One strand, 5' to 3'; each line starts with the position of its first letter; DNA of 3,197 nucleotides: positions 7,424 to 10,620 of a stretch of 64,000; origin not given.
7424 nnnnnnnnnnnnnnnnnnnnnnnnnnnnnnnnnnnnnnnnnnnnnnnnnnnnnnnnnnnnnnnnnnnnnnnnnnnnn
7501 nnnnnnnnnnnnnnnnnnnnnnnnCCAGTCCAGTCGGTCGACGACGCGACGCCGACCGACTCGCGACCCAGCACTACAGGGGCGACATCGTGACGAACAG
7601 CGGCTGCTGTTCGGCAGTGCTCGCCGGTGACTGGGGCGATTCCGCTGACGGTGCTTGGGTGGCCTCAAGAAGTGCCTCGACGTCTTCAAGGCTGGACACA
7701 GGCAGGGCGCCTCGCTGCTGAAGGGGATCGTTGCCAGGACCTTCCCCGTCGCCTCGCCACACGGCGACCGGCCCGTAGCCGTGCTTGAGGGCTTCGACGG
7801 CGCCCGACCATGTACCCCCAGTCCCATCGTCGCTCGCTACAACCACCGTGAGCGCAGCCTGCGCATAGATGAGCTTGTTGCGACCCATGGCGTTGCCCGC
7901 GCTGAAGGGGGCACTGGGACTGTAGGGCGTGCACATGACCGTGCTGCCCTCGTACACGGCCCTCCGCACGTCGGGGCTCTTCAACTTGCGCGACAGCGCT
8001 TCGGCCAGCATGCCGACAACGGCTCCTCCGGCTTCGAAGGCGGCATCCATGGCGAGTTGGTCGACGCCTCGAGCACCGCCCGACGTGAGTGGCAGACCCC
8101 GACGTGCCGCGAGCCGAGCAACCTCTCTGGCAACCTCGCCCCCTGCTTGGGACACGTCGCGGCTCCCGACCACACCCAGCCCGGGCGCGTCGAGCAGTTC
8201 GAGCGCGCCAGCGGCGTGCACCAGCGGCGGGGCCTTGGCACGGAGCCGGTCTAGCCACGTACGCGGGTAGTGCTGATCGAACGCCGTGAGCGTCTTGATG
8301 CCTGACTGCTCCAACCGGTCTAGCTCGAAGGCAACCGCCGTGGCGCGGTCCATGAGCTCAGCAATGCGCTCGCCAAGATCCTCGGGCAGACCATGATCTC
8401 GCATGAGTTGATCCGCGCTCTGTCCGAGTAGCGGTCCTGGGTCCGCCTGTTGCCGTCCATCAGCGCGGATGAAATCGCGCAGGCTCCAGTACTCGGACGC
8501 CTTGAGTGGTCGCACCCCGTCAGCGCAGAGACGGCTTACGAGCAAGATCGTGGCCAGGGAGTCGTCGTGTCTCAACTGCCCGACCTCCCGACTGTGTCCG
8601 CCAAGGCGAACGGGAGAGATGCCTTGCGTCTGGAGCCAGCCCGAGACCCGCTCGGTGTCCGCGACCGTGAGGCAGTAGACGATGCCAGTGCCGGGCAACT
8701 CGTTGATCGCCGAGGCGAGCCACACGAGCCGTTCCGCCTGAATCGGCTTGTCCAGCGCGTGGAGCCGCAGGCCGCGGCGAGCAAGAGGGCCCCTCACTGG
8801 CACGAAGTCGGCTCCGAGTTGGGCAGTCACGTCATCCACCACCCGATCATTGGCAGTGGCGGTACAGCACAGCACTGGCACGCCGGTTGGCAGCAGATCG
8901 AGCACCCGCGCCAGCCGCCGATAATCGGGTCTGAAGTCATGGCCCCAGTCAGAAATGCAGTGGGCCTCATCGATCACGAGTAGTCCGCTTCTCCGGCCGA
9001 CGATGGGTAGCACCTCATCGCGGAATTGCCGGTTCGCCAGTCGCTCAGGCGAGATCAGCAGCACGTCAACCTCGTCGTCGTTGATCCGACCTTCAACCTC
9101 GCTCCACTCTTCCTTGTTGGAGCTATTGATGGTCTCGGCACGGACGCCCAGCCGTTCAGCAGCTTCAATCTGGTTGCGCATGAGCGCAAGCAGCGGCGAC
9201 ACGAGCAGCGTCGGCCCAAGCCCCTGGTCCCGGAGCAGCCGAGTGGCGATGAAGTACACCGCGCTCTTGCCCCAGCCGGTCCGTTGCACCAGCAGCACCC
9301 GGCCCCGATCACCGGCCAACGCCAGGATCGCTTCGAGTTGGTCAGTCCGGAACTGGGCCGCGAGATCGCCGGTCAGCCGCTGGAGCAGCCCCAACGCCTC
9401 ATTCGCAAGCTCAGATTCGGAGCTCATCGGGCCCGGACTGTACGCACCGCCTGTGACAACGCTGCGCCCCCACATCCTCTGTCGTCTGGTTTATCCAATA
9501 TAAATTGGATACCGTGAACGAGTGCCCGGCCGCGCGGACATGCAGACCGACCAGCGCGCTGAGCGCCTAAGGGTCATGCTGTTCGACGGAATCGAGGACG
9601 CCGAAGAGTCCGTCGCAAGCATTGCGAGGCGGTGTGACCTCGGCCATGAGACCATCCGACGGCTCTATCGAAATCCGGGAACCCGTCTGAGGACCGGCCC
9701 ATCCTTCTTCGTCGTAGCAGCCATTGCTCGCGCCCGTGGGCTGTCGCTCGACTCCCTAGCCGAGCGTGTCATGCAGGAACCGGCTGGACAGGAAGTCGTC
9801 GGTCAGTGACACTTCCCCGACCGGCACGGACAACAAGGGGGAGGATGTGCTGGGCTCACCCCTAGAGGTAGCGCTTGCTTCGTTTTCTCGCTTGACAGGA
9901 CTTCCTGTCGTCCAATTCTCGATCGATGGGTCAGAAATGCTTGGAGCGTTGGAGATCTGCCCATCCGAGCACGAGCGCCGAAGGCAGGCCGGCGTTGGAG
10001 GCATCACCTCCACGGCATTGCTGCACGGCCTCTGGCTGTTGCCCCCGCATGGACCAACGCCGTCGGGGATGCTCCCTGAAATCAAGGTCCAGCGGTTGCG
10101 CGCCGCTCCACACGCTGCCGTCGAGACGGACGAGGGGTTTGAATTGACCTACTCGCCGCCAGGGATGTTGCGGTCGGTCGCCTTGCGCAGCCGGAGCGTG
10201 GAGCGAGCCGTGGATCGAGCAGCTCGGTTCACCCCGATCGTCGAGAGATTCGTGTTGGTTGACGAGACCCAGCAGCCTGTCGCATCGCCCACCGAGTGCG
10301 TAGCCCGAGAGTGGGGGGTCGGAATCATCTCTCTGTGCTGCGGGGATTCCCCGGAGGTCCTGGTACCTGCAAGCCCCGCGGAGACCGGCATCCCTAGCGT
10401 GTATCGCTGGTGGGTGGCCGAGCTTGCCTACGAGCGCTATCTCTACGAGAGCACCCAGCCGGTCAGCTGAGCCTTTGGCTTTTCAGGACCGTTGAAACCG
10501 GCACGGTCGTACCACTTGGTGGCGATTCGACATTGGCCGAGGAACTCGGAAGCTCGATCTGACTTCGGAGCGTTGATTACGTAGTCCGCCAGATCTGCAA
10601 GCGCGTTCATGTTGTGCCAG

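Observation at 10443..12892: Three-gene operon: higB toxin, HigA-HTH::ImmA metallopeptidase fusion, and an unknown 340-aa protein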

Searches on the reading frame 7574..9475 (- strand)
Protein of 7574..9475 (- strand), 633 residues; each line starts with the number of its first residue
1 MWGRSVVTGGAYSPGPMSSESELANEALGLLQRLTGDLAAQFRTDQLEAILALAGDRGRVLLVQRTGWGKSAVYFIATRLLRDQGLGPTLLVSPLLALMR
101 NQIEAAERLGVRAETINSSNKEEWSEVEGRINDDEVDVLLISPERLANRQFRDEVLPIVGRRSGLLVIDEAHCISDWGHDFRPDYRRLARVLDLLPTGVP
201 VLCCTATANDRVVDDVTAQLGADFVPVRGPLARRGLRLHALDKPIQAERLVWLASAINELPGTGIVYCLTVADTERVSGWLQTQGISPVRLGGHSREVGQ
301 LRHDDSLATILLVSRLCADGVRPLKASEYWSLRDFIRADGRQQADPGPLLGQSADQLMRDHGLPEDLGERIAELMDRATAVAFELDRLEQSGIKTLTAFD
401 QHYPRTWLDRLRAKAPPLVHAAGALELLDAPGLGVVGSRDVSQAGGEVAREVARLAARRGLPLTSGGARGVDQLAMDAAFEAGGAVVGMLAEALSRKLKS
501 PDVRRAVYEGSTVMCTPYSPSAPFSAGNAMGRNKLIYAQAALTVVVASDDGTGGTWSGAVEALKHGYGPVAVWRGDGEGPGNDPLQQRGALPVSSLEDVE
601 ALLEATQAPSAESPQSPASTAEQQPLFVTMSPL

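Call 15: search_protein_families(library=pfam, proteins=[window:7574-9475:-], max_evalue=0.1)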
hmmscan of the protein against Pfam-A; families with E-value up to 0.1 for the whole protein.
window:7574-9475:- (633 aa): 4 families
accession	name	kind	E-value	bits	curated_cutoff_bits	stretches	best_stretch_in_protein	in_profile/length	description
PF02481.21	DNA_processg_A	-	1e-28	100.5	29.6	1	388-566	2-181/212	DNA recombination-mediator protein A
PF00270.35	DEAD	-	1e-21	77.8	26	1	44-215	2-166/167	DEAD/DEAH box helicase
PF18306.6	LDcluster4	-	1.1e-08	35.2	26.3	1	433-545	4-99/151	SLOG cluster4 family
PF04851.21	ResIII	-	2.4e-08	34.5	22.5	1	42-176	4-139/164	Type III restriction enzyme, res subunit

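Call 65: search_protein_families(library=padloc, proteins=[window:7574-9475:-], max_evalue=0.01)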
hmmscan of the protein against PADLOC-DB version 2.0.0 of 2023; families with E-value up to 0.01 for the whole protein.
window:7574-9475:- (633 aa): 21 families
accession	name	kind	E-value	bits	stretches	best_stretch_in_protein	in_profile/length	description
PDLC03928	PsyrT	-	7.8e-116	386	1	25-288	6-268/689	-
PDLC03927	PsyrA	-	1e-82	276.4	1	305-607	6-310/398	-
PDLC02864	DpdF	-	6.2e-59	198.3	1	25-289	8-262/610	DpdF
PDLC02861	DpdF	-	2.3e-48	162.9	1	24-287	13-265/611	DpdF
PDLC02870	DpdF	-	7.9e-48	161.2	1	41-287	13-252/534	DpdF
PDLC02865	DpdF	-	1.1e-29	100.8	1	41-222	759-932/1499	DpdF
PDLC02859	DpdF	-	2.6e-25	86.9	1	27-223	88-276/545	DpdF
PDLC03961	ShosA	-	1.7e-22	78.1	1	373-566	59-252/303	-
PDLC01089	C3a193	-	3.1e-22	76.8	1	57-209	267-420/983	poss. alt. Cas3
PDLC02868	DpdF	-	1.9e-19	67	1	41-219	338-516/1078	DpdF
PDLC02855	DpdF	-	3.6e-13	46.7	1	52-291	151-404/825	DpdF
PDLC02872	DpdF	-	6.3e-12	42.8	1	58-290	176-424/859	DpdF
PDLC02862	DpdF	-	2e-09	33.9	1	27-272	104-368/811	DpdF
PDLC02857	DpdF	-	4.8e-06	22.9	1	120-195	267-342/911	DpdF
PDLC02997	ShosA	-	9.4e-06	23.1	1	385-546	87-245/327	-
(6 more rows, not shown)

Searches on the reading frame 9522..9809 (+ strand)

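Call 15: search_protein_families(library=pfam, proteins=[window:9522-9809:+], max_evalue=0.1)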
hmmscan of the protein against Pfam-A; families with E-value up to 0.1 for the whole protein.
window:9522-9809:+ (95 aa): 5 families
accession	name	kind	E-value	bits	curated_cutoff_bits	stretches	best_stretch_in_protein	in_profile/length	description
PF13936.12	HTH_38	-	0.0027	17.8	27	1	21-47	14-39/44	Helix-turn-helix domain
PF13542.12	HTH_Tnp_ISL3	-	0.0091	15.9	27.4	1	28-50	26-48/51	Helix-turn-helix domain of transposase family ISL3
PF12840.13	HTH_20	-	0.03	14.7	27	0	14-47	3-37/51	Helix-turn-helix domain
PF04218.19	CENP-B_N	-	0.068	13.3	21.2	0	24-49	19-43/53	CENP-B N-terminal DNA-binding domain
PF13404.12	HTH_AsnC-type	-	0.094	13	27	0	25-47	14-36/42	AsnC-type helix-turn-helix domain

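Call 65: search_protein_families(library=padloc, proteins=[window:9540-9809:+], max_evalue=0.01)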
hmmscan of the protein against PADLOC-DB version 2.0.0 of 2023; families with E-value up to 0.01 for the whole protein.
window:9540-9809:+ (89 aa): 0 families

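Call 94: search_protein_families(library=phrogs, proteins=[window:9540-9809:+], max_evalue=0.01)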
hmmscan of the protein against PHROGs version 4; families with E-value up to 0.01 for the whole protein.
window:9540-9809:+ (89 aa): 1 family
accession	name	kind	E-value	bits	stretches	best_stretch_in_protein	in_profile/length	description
phrog_3037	-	transcription regulation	0.0022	18.8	1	3-75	11-76/189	transcriptional repressor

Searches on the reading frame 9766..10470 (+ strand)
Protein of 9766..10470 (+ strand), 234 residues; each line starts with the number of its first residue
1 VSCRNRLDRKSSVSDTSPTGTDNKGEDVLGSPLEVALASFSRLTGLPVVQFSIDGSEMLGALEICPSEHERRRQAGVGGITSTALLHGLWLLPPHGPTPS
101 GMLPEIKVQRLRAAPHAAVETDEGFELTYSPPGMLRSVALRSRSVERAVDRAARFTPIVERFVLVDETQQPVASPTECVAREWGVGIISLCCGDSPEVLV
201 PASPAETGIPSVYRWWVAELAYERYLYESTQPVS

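Call 15: search_protein_families(library=pfam, proteins=[window:9766-10470:+], max_evalue=0.1)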
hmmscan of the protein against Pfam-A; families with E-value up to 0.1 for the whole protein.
window:9766-10470:+ (234 aa): 0 families

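Call 53: find_homologous_proteins(query=window:9847-10470:+, max_evalue=0.001)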
Query window:9847-10470:+ (207 aa): 148 proteins with E <= 0.001 among 999 candidates; the best 120 are listed.
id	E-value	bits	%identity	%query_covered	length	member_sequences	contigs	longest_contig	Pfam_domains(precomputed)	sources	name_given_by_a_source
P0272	3.2e-121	421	92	100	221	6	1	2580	-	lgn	-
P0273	4.6e-118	410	91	100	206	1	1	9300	-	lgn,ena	-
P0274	1.4e-117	409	89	100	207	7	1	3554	-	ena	-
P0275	2.7e-114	398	90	99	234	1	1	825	-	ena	-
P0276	1.9e-109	382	98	86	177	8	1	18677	-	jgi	jgi:hypothetical protein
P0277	2.2e-107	375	81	100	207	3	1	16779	-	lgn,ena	-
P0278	5.1e-105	368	81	100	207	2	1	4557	-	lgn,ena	-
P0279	1.1e-99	350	80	97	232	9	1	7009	-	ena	-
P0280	1.8e-98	346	78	100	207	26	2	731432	-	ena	-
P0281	2.8e-97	342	76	100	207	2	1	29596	-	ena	-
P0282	1.5e-96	340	78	99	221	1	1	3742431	-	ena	-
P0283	5.7e-96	338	82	90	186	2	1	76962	-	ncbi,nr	ncbi:MAG: hypothetical protein OXH54_08620 [Acidimicrobiaceae bacterium]|nr:hypothetical protein [Ac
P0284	4.8e-95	335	76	100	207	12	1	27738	-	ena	-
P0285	1.3e-94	334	75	100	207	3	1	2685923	-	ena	-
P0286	6.5e-94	331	72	100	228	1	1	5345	-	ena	-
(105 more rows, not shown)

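Call 61: predict_structure(alignment_id=A5)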
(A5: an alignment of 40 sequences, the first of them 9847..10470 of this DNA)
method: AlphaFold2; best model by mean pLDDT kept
length: 207 residues; sequences in the alignment: 40
mean_pLDDT: 86.6   pTM: 0.80
mean pLDDT of the five models: 86.6, 86.2, 85.6, 84.7, 84.3
residues with pLDDT >= 90: 105; 70-90: 82; 50-70: 16; < 50: 4
segments of 3 or more residues with pLDDT < 50: 205-207
pLDDT, mean of each block of 10 residues (from residue 1): 79 93 90 94 88 69 75 89 84 91 89 91 93 91 86 97 82 94 83 91 61
secondary structure, 60 per line:
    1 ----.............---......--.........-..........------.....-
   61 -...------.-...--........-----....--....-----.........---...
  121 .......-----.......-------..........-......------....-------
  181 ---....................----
elements in order: H5-17 E21-26 E29-37 H39-48 H55-59 H78-85 E91-94 E97-100 E106-114 H118-127 E133-139 H147-156 E158-163 E170-173 H184-203

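Call 65: search_protein_families(library=padloc, proteins=[window:9847-10470:+], max_evalue=0.01)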
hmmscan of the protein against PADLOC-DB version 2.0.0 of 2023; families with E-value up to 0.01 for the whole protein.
window:9847-10470:+ (207 aa): 0 families

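Call 93: search_protein_families(library=pfam, alignment_id=A5, max_evalue=0.01)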
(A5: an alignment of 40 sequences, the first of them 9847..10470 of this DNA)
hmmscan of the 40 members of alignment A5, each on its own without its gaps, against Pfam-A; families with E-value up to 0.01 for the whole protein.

A. member 1, window:9847-10470:+ (207 aa): 0 families

B. families by the number of members that match (of 40 scanned): 0 families

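Call 94: search_protein_families(library=phrogs, proteins=[window:9847-10470:+], max_evalue=0.01)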
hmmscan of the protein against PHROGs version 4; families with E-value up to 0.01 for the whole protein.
window:9847-10470:+ (207 aa): 0 families
